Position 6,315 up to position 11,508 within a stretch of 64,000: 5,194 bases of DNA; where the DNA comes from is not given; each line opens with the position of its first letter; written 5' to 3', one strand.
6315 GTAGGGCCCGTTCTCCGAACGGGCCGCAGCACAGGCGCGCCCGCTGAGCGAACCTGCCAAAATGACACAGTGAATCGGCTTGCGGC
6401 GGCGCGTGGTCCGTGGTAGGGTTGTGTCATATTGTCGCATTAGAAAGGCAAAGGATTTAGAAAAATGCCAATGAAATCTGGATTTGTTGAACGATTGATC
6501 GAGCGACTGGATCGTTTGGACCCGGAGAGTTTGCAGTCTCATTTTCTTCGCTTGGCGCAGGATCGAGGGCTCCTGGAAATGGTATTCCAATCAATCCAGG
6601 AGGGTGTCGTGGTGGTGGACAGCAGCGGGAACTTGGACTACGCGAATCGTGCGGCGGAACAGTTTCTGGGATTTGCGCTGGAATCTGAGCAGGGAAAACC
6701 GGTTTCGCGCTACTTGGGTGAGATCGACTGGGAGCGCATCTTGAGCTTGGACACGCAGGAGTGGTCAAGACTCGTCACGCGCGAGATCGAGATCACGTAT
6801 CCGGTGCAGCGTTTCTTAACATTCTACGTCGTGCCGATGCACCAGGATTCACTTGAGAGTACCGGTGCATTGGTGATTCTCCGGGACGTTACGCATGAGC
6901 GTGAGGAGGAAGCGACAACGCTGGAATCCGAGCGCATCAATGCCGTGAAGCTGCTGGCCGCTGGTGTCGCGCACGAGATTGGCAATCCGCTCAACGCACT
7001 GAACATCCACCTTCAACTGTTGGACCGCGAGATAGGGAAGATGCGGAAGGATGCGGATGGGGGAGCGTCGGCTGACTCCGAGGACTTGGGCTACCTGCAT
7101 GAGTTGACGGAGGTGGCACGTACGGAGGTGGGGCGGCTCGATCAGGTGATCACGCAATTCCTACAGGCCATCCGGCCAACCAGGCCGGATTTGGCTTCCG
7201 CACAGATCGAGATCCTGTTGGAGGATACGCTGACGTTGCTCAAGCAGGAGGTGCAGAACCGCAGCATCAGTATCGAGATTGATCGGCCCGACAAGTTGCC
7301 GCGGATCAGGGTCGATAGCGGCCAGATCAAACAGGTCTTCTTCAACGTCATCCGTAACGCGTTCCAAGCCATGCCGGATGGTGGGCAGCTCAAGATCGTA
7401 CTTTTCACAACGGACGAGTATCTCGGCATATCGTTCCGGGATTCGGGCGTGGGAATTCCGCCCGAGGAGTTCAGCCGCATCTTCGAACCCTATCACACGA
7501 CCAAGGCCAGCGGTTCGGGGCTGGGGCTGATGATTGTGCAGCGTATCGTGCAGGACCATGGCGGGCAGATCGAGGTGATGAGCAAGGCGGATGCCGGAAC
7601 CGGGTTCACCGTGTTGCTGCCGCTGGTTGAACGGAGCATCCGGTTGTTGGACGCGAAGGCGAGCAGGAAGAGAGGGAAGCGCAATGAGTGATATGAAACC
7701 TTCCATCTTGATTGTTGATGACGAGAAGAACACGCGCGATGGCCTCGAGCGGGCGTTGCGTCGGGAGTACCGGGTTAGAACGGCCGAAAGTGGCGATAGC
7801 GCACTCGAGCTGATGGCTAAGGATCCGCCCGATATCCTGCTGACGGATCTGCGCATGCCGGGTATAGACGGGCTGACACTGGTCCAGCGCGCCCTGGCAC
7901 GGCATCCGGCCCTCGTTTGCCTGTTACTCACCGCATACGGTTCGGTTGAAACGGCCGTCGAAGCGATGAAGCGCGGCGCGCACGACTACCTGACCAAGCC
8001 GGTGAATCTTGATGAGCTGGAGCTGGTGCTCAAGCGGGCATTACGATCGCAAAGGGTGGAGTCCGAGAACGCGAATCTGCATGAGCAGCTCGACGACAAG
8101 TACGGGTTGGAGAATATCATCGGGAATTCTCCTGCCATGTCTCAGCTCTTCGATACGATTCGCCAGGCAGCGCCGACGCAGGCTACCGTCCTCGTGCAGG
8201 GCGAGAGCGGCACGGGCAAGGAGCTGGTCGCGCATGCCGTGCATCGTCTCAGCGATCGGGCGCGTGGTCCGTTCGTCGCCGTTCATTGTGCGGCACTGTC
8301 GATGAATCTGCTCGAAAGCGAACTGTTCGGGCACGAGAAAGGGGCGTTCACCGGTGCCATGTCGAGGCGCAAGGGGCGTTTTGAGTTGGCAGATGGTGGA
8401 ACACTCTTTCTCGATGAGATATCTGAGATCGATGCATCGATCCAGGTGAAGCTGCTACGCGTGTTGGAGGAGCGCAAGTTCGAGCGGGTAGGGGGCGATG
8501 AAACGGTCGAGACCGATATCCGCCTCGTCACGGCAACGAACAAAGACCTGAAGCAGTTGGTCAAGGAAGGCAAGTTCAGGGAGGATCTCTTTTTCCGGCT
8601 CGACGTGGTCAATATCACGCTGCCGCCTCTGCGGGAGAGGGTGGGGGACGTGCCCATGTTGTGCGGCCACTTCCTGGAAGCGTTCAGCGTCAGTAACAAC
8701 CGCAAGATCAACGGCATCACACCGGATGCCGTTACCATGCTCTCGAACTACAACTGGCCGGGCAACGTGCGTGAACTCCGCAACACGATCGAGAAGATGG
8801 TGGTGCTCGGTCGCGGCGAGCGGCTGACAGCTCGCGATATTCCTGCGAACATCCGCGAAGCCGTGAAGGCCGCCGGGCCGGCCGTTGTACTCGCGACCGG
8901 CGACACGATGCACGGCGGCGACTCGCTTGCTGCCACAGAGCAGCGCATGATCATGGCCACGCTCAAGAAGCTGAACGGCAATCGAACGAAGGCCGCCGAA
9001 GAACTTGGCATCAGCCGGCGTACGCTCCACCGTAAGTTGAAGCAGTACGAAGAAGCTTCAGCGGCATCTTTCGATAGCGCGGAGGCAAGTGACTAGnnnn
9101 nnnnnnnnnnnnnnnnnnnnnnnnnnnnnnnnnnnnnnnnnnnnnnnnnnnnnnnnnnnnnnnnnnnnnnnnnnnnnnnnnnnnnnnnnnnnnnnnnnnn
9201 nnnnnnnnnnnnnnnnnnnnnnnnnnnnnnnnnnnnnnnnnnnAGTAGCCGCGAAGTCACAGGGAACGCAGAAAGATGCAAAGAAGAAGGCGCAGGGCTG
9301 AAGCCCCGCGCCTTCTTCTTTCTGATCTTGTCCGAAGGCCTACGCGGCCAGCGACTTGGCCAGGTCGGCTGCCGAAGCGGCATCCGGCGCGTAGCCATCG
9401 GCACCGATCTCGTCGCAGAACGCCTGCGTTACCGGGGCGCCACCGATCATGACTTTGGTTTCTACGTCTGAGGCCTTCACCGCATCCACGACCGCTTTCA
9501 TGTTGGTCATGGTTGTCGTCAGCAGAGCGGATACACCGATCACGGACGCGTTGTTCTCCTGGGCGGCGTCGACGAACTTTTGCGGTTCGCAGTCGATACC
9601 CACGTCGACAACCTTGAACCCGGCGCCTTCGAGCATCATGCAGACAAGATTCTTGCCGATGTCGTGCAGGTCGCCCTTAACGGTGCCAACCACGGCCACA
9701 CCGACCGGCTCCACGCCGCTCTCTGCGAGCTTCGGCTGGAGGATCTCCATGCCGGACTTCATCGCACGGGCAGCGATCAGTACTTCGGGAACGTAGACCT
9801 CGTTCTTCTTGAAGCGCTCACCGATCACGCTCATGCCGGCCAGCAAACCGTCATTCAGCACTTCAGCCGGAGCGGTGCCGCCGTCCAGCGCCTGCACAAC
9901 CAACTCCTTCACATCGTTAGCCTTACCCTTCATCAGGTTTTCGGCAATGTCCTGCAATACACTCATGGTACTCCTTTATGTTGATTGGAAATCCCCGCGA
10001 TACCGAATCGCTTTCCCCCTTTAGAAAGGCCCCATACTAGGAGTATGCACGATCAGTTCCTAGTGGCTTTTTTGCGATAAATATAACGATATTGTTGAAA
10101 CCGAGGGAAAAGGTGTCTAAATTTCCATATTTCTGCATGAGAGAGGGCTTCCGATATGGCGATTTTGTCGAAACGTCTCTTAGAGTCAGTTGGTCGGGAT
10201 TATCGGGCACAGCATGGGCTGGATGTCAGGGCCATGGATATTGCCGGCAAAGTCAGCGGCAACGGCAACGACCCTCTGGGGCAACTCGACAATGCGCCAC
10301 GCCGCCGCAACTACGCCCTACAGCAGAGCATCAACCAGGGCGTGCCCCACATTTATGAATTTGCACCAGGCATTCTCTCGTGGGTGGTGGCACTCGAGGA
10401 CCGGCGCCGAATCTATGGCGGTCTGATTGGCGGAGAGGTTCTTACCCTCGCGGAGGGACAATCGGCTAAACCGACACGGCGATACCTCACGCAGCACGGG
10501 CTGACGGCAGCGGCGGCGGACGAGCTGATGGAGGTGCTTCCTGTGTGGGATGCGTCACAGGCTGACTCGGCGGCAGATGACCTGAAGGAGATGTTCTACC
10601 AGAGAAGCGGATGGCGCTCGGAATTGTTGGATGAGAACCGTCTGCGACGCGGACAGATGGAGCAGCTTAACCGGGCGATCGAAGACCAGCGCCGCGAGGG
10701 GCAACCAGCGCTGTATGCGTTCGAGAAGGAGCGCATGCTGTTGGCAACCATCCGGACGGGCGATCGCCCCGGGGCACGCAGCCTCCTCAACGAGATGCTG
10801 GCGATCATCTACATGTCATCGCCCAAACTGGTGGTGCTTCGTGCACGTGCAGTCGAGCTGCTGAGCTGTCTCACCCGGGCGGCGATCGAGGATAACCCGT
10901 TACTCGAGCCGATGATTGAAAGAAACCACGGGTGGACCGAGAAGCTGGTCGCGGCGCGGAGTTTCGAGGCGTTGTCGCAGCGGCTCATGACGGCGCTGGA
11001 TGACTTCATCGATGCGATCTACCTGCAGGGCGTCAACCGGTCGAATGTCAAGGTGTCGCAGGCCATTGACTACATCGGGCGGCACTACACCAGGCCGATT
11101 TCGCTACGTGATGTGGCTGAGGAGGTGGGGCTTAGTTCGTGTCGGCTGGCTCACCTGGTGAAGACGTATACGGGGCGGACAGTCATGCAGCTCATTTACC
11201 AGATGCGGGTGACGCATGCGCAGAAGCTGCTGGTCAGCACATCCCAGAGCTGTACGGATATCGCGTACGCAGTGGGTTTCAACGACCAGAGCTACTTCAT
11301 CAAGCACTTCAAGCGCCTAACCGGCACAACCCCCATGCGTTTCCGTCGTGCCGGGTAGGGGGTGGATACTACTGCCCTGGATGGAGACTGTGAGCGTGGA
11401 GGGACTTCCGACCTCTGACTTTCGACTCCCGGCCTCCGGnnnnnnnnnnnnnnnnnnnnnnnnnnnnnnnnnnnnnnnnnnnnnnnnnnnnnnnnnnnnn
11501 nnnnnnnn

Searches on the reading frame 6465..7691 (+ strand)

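Call 53: search_protein_families(library=pfam, proteins=[window:6465-7691:+], max_evalue=0.00001)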
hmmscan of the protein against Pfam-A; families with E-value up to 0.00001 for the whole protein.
window:6465-7691:+ (408 aa): 5 families
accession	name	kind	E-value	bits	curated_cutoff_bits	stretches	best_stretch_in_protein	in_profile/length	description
PF02518.31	HATPase_c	-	3.6e-25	89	26.4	1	284-387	2-109/111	Histidine kinase-, DNA gyrase B-, and HSP90-like ATPase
PF08448.16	PAS_4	-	1.1e-10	42.1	23.1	1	41-146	1-109/110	PAS fold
PF13188.13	PAS_8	-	8.2e-08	32.3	21.8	1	37-90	3-53/65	PAS domain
PF00512.31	HisKA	-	4.7e-07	30.2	26.9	1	163-234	4-59/66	His Kinase A (phospho-acceptor) domain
PF00989.32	PAS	-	1.7e-06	28.5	22.6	0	38-88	4-54/113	PAS fold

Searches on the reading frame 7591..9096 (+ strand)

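Call 3: search_protein_families(library=pfam, proteins=[window:7591-9096:+], max_evalue=0.01)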
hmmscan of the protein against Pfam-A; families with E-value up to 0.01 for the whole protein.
window:7591-9096:+ (501 aa): 21 families
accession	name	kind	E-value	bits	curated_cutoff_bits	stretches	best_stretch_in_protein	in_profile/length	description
PF00158.32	Sigma54_activat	-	5.2e-72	241.4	20.2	1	176-342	1-167/168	Sigma-54 interaction domain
PF00072.30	Response_reg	-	8e-28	97.3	30.2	1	39-145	1-108/111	Response regulator receiver domain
PF25601.1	AAA_lid_14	-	4.6e-26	90.9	27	1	348-428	1-81/87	AAA+ ATPase lid domain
PF14532.12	Sigma54_activ_2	-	6.5e-24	85.2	25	1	177-347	1-138/138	Sigma-54 interaction domain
PF02954.25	HTH_8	-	2.6e-16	59.5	22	1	446-486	2-42/42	Bacterial regulatory protein, Fis family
PF07728.20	AAA_5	-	1.6e-09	38.4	22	1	200-318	2-123/139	AAA domain (dynein-related subfamily)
PF01078.27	Mg_chelatase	-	2.9e-06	27.2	20.3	1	197-317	22-157/207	Magnesium chelatase, subunit ChlI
PF07724.20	AAA_2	-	5.8e-05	23.6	27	1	198-318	4-125/166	AAA domain (Cdc48 subfamily)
PF13556.12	HTH_30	-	9.1e-05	22.6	27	1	462-498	12-48/59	PucR C-terminal helix-turn-helix domain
PF18024.7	HTH_50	-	0.00011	22.3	27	1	445-487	7-48/50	Helix-turn-helix domain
PF25213.1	HVO_A0261_N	-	0.00018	21.8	35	1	449-489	11-51/86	HVO_A0261 N-terminal domain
PF13191.12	AAA_16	-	0.00053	21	32.6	1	183-247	9-80/167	AAA ATPase domain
PF00004.35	AAA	-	0.00061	20.7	21.2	1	200-320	1-111/131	ATPase family associated with various cellular activities (AAA)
PF13551.12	HTH_29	-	0.00067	20.1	28.1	1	458-495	8-45/64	Winged helix-turn helix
PF20030.5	bpMoxR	-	0.0012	18.5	27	1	265-318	94-145/205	MoxR domain in the MoxR-vWA-beta-propeller ternary systems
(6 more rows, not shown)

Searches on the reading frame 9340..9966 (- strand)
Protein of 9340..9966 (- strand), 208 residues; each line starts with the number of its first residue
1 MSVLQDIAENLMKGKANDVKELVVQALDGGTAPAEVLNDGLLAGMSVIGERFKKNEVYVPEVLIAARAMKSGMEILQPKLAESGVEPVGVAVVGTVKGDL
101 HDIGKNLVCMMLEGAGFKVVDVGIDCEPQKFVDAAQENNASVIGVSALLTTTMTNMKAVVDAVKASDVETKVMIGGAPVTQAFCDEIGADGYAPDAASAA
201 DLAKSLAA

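Call 3: search_protein_families(library=pfam, proteins=[window:9340-9966:-], max_evalue=0.01)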
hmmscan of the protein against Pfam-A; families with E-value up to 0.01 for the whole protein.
window:9340-9966:- (208 aa): 2 families
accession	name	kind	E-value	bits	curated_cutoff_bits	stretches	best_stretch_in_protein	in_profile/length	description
PF02310.24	B12-binding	-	2e-28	99.1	32.1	1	90-199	2-119/121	B12 binding domain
PF02607.22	B12-binding_2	-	5.1e-22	78.3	23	1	4-76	2-73/74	B12 binding domain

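Call 63: search_protein_families(library=ncbifam, proteins=[window:9340-9966:-], max_evalue=0.00001)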
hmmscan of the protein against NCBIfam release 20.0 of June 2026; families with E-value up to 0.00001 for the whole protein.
window:9340-9966:- (208 aa): 15 families
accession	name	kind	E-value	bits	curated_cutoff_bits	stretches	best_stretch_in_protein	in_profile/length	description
NF047996.1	corrin_MtgC_2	exception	1.5e-59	201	370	1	3-206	4-209/212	glycine betaine-specific corrinoid protein MtgC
TIGR02370.1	pyl_corrinoid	subfamily_domain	7.2e-57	192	215.3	1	7-199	2-197/197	methyltransferase cognate corrinoid protein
NF047995.1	corrinoid_MtgC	exception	2.4e-56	190.6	310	1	3-206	4-212/215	glycine betaine-specific corrinoid protein MtgC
NF041607.1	dimeth_corrin_MtbC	equivalog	1.4e-52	178.2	350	1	9-205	3-201/203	dimethylamine corrinoid protein MtbC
TIGR02082.1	metH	equivalog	3.3e-40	137.6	1010.85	1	5-201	648-846/1182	methionine synthase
NF040669.1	MtaC2_Meth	equivalog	1.2e-39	136.3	450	1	4-206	43-245/267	methanol--corrinoid protein MtaC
NF040655.1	MtaC_Meth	equivalog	1.9e-38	131.9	420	1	3-206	35-237/253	methanol--corrinoid protein MtaC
NF007024.0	PRK09490.1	equivalog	4e-33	114.3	1497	1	3-182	661-845/1234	methionine synthase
NF002612.0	PRK02261.1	equivalog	1.2e-12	47.6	110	1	92-177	7-93/148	methylaspartate mutase subunit S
NF052513.1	TransRegCarH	equivalog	3.2e-10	39.7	400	1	5-190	85-262/274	HTH-type transcriptional repressor CarH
TIGR01501.1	MthylAspMutase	equivalog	2.2e-09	37.2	135.8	1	91-177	4-91/134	methylaspartate mutase subunit S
TIGR00640.1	acid_CoA_mut_C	subfamily_domain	1.3e-07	31.7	57.45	1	97-182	11-96/132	methylmalonyl-CoA mutase C-terminal domain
NF040743.1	ornith_mutase_E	equivalog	7.4e-07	27.5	800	1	86-191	592-707/730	D-ornithine 4,5-aminomutase subunit OraE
NF006944.0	PRK09426.1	equivalog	8.6e-07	27.2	876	1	75-181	578-683/721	methylmalonyl-CoA mutase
NF052385.1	Lys_5_6_beta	equivalog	1.9e-06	27.7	280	1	116-203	138-230/241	lysine 5,6-aminomutase subunit beta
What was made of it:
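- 9340..11358 (.): Conserved neighbours: a corrinoid (B12-binding) protein at 9340-9966(-) and, divergent from it, the PocR-AraC paralog AraC2 at 10156-11358(+). Any functional link to the module is unproven. Pfam B12-binding_2 plus B12-binding; the NCBIfam MtgC-like corrinoid model is below its cut-off (calls 3, 63).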

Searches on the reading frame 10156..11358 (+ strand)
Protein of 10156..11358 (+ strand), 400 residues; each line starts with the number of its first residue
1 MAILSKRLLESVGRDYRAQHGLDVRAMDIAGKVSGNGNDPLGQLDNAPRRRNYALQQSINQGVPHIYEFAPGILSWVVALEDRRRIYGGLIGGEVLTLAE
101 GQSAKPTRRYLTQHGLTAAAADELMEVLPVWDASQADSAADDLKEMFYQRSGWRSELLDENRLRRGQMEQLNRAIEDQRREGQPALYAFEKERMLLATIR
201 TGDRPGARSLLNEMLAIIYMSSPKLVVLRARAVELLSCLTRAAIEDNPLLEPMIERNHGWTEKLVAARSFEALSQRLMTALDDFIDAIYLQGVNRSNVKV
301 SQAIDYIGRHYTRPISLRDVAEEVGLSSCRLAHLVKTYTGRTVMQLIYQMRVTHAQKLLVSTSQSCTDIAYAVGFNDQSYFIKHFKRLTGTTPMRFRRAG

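Call 3: search_protein_families(library=pfam, proteins=[window:10156-11358:+], max_evalue=0.01)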
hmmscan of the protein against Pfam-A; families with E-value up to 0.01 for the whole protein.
window:10156-11358:+ (400 aa): 3 families
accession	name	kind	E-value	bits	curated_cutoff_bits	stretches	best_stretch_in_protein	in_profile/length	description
PF12833.13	HTH_18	-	1.4e-23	83.4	33.6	1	321-398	2-79/80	Helix-turn-helix domain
PF00165.29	HTH_AraC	-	6.9e-17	61.6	26.6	2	362-398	7-42/42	Bacterial regulatory helix-turn-helix proteins, AraC family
PF10114.15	PocR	-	0.00057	20.1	23.9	1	52-145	61-152/162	Sensory domain found in PocR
